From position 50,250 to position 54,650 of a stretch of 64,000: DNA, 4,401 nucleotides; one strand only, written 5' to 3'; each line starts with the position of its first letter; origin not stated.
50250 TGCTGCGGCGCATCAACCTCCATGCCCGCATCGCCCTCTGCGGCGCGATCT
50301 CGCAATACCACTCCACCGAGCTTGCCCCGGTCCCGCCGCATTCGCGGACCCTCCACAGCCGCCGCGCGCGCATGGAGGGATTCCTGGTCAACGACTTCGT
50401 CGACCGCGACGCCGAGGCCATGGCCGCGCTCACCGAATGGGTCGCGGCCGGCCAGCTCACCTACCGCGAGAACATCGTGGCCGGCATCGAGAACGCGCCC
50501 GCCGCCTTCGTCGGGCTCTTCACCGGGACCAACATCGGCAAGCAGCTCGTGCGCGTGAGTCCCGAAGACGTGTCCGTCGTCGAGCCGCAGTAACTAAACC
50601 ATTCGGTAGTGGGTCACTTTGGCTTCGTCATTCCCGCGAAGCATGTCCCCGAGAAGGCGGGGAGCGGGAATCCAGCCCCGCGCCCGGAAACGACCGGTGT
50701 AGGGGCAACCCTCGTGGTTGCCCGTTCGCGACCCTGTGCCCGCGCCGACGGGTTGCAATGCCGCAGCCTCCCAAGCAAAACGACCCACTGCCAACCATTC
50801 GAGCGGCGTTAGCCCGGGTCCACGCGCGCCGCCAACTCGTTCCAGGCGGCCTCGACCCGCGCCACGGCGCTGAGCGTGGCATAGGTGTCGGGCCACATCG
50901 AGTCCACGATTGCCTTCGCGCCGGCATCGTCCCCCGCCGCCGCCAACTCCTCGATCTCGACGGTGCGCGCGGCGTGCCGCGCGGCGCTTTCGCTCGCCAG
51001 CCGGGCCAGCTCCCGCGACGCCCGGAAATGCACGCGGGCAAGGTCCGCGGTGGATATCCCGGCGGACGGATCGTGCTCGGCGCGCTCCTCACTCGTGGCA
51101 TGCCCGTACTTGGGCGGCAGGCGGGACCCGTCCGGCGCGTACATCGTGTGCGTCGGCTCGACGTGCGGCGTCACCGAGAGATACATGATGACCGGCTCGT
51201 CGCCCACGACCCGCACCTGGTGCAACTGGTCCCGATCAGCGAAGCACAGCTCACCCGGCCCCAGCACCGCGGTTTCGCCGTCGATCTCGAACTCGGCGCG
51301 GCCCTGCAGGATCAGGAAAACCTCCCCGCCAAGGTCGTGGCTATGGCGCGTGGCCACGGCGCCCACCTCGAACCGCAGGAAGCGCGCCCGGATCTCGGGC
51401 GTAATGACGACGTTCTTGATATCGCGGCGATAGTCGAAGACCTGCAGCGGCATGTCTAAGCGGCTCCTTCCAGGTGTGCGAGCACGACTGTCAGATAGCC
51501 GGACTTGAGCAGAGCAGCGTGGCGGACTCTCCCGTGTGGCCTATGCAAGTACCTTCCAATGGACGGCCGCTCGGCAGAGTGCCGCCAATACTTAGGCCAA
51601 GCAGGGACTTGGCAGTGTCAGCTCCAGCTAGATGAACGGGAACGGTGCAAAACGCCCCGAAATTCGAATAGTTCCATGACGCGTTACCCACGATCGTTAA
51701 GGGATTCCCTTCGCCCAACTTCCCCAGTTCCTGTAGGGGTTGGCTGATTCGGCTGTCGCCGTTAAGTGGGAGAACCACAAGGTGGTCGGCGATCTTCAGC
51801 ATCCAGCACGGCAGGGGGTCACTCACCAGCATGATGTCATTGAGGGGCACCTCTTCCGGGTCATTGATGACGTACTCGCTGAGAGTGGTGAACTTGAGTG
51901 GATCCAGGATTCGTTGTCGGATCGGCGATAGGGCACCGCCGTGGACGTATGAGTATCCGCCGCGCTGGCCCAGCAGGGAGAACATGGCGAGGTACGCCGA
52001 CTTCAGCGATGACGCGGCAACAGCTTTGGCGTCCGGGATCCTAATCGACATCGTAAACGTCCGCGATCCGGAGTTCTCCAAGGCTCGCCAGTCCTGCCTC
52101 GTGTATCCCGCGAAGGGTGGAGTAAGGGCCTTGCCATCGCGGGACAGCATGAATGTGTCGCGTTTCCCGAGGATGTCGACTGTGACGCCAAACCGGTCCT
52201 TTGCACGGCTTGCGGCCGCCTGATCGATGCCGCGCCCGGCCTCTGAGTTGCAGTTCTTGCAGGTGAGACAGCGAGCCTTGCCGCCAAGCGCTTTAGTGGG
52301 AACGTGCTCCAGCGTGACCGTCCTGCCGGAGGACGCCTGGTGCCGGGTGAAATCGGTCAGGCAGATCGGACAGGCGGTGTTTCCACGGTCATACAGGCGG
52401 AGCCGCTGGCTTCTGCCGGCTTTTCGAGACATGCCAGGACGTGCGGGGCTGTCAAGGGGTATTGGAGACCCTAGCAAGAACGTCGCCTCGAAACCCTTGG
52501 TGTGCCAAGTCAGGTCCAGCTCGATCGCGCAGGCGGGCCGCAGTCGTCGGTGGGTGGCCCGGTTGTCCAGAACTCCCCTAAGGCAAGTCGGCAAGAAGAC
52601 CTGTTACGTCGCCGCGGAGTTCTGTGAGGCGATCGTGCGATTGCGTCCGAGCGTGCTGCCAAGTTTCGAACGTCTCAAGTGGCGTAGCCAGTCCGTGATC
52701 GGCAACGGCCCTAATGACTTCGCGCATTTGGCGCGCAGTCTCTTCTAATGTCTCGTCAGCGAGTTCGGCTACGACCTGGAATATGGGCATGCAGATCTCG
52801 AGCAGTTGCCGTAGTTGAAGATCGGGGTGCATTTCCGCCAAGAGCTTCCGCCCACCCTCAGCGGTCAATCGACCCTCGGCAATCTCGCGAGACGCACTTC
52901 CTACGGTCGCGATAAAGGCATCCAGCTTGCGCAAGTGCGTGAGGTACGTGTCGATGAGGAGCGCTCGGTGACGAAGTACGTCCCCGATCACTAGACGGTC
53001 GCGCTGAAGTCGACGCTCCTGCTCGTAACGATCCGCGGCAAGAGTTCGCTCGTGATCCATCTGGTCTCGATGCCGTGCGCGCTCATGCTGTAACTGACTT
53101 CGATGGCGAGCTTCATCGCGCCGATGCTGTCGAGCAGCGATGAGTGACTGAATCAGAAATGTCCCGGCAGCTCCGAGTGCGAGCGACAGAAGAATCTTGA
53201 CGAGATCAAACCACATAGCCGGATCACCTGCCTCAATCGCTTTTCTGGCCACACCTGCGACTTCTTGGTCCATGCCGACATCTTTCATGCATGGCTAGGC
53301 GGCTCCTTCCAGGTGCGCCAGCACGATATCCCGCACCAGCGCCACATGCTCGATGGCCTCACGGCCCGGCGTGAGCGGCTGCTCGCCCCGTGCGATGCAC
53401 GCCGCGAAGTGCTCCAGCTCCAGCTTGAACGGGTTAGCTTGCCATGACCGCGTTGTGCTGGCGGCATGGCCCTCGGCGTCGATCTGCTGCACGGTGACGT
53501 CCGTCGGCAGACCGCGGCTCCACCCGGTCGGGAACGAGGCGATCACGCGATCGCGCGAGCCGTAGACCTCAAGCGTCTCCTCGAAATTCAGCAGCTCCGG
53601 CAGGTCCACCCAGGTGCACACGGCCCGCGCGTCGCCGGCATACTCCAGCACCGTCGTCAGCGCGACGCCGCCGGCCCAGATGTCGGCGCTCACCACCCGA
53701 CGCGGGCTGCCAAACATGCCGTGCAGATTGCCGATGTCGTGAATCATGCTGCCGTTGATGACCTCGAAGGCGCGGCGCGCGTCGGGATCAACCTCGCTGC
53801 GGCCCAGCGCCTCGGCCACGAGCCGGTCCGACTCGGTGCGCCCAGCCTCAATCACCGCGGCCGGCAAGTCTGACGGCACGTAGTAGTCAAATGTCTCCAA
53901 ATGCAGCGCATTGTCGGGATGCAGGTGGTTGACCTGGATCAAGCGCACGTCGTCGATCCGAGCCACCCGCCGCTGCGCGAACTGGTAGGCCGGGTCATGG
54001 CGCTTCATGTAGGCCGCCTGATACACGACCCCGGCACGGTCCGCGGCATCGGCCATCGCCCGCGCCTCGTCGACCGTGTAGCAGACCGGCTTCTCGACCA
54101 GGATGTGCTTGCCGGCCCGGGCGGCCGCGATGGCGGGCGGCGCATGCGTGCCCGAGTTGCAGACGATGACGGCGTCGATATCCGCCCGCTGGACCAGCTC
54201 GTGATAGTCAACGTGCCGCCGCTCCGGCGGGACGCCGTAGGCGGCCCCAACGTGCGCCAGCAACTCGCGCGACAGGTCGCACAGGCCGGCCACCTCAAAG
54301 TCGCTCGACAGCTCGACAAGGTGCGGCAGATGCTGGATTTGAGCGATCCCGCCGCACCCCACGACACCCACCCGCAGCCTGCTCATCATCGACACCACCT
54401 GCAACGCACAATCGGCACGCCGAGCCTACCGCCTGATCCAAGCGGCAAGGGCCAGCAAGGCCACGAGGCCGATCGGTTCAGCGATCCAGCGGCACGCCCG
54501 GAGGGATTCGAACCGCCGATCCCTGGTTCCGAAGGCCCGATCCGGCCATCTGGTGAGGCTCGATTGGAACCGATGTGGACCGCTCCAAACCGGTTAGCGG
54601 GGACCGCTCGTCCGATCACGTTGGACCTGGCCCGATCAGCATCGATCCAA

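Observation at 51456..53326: Low-GC 1.8-kb islet flanked by 32-bp direct repeats: membrane coiled-coil protein plus HNH-nuclease-domain protein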

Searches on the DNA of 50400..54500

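Call 87: search_rna_families(source=window, start=50400, end=54500, threshold=evalue, max_evalue=1)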
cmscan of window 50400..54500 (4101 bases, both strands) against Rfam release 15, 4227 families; matches with E-value up to 1: 0.
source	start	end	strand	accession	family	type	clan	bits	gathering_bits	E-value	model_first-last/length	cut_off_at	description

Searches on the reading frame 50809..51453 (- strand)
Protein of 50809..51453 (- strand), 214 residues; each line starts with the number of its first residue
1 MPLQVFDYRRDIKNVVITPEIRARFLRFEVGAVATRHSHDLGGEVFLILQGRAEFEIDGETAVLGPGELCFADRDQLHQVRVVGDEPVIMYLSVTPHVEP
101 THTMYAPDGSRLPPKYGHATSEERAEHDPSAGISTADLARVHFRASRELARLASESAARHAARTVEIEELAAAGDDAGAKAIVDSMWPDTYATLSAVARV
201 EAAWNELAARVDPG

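Call 4: search_protein_families(library=pfam, proteins=[window:50809-51453:-], max_evalue=1)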
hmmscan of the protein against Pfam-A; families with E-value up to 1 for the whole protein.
window:50809-51453:- (214 aa): 5 families
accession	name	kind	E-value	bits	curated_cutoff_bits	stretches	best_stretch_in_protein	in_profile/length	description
PF07883.17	Cupin_2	-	3.6e-14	52.7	27.2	1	26-91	3-67/70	Cupin domain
PF02311.25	AraC_binding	-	9.4e-07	29.1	21.1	1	35-87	17-68/135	AraC-like ligand binding domain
PF14525.12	AraC_binding_2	-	0.00018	21.7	27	1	24-87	35-100/173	AraC-binding-like domain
PF12973.13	Cupin_7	-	0.0028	17.9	27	1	25-91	37-98/105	ChrR Cupin-like domain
PF01050.24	MannoseP_isomer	-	0.22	12.2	23.6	1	36-89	45-96/116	Mannose-6-phosphate isomerase C-terminal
